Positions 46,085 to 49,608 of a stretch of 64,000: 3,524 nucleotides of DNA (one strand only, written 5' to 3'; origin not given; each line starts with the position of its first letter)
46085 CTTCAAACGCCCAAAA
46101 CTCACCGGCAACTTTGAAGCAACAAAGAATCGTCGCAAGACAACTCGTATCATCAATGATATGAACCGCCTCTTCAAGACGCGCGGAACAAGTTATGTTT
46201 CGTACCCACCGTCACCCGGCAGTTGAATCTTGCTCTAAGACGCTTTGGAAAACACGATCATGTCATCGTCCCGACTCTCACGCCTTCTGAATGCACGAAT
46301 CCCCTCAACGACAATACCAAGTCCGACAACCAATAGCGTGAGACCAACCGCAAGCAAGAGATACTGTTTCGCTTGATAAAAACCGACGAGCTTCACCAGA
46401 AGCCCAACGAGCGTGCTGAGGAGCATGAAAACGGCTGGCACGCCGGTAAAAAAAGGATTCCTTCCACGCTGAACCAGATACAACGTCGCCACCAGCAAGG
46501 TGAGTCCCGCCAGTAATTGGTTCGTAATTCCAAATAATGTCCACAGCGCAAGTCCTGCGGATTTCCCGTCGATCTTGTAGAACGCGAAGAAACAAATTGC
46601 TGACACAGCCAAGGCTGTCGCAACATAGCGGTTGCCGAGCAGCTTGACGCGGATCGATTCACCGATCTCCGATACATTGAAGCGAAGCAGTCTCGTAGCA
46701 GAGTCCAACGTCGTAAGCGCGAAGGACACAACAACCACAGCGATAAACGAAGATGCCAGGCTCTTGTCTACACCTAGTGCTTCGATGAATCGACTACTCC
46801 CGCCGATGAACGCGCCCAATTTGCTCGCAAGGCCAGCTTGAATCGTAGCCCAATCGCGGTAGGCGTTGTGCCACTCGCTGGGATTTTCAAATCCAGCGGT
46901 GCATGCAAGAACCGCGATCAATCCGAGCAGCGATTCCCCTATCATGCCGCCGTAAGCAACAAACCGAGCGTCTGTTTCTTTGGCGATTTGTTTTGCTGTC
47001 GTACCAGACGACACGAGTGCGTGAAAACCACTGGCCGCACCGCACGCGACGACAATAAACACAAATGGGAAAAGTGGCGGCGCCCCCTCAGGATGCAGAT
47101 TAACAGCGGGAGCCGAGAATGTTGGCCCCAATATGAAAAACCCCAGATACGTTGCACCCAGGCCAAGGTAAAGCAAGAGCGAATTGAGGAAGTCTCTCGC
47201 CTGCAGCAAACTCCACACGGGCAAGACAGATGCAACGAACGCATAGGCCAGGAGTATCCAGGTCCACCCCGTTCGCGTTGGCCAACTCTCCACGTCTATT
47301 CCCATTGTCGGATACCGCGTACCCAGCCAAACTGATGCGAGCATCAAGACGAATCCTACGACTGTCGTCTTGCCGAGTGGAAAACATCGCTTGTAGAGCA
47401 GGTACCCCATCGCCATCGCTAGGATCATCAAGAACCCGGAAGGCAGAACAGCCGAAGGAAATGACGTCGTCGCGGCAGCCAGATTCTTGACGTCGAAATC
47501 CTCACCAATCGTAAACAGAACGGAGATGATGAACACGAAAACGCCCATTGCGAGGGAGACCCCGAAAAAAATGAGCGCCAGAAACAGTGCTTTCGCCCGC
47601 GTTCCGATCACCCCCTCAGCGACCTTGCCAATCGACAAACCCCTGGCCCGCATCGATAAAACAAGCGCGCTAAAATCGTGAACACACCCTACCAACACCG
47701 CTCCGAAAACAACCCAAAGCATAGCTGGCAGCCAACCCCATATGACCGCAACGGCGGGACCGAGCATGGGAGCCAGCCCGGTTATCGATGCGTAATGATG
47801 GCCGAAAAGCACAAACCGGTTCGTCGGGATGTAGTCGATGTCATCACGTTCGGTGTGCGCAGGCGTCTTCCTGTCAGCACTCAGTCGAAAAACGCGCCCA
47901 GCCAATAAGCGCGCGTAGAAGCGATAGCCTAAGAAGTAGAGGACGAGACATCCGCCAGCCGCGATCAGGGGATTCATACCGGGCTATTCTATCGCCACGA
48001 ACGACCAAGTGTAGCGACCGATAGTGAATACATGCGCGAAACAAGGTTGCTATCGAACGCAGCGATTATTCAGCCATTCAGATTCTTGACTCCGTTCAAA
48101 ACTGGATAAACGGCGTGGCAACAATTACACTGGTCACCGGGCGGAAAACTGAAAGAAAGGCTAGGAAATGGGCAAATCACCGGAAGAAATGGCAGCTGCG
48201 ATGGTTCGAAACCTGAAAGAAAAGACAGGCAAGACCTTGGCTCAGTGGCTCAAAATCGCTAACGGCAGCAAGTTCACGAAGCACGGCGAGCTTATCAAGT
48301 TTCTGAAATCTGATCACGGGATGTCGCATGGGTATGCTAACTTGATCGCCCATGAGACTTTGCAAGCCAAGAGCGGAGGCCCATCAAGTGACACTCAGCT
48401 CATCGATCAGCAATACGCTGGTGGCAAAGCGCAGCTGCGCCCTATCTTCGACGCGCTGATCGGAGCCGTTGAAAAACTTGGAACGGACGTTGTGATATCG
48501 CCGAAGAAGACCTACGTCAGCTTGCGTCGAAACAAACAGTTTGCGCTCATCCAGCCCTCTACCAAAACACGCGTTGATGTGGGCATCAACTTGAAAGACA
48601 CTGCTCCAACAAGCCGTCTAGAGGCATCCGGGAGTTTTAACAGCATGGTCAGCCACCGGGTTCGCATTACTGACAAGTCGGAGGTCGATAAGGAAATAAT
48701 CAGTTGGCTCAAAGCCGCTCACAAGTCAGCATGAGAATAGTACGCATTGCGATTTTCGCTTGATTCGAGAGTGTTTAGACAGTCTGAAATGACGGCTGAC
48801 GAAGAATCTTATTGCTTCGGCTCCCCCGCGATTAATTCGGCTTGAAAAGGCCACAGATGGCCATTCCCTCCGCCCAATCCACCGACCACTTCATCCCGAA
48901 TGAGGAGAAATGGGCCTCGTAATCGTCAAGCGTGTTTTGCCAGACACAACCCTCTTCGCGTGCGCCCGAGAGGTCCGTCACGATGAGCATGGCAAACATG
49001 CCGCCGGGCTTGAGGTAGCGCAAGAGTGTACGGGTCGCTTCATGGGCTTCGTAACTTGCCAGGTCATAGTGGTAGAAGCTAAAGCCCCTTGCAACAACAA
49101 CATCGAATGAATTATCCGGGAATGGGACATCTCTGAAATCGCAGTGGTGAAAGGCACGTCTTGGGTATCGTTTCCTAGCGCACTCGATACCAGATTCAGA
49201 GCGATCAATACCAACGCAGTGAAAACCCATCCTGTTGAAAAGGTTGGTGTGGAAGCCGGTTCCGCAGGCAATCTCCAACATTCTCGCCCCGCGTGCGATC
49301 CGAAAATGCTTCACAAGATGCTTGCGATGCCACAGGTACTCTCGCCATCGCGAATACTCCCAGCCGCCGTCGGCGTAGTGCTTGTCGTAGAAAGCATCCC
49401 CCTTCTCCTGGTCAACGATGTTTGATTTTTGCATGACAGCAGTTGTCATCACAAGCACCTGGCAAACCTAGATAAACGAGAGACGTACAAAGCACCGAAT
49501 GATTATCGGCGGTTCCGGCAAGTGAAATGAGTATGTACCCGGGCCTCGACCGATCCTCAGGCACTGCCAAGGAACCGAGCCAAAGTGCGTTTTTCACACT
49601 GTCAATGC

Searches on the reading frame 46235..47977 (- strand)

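Call 7: search_protein_families(library=pfam, proteins=[window:46235-47977:-], max_evalue=0.01)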
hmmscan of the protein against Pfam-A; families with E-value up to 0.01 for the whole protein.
window:46235-47977:- (580 aa): 1 family
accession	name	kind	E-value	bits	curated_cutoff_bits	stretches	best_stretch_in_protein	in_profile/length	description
PF02554.20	CstA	-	1.7e-130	436.8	27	2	11-359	10-351/560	Carbon starvation protein CstA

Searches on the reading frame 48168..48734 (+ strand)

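Call 7: search_protein_families(library=pfam, proteins=[window:48168-48734:+], max_evalue=0.01)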
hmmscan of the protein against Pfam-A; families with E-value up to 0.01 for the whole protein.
window:48168-48734:+ (188 aa): 2 families
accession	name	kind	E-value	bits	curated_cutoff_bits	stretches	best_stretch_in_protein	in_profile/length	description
PF18899.5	DUF5655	-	1.9e-26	92.7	24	1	79-186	1-107/109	Domain of unknown function (DUF5655)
PF14117.11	DUF4287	-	1.7e-22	79.6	27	1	10-65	3-59/60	Domain of unknown function (DUF4287)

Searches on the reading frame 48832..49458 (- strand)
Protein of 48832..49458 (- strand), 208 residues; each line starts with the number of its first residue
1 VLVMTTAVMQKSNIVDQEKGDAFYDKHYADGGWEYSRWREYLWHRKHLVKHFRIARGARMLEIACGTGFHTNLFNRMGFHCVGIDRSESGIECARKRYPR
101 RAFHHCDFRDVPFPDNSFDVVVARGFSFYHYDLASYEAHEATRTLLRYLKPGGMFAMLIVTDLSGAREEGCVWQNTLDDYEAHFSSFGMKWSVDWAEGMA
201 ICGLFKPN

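Call 7: search_protein_families(library=pfam, proteins=[window:48832-49458:-], max_evalue=0.01)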
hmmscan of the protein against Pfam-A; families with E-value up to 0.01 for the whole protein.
window:48832-49458:- (208 aa): 10 families
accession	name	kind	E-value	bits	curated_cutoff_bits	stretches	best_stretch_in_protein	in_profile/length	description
PF08241.18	Methyltransf_11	-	7.1e-20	71.9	21.2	1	61-156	1-94/95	Methyltransferase domain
PF13649.12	Methyltransf_25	-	1.6e-18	67.6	27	1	61-153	2-97/97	Methyltransferase domain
PF13847.12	Methyltransf_31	-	5.2e-16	59.1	27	1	56-158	3-110/145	Methyltransferase domain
PF13489.12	Methyltransf_23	-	2.8e-10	40.6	27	1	37-173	3-132/164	Methyltransferase domain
PF08242.18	Methyltransf_12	-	3.2e-10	41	30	1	61-155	1-98/98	Methyltransferase domain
PF01209.24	Ubie_methyltran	-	2.8e-07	30.6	20.1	1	42-158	34-152/233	ubiE/COQ5 methyltransferase family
PF01135.25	PCMT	-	8.6e-05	22.8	20.3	1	49-154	66-168/210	Protein-L-isoaspartate(D-aspartate) O-methyltransferase (PCMT)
PF07021.18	MetW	-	0.00071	19.7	21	1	54-122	11-80/193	Methionine biosynthesis protein MetW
PF03291.22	mRNA_G-N7_MeTrfase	-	0.0012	18.5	26.6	0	55-105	60-114/315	mRNA (guanine-N(7))-methyltransferase domain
PF02353.26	CMAS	-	0.0014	18.5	27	1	45-162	51-169/273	Mycolic acid cyclopropane synthetase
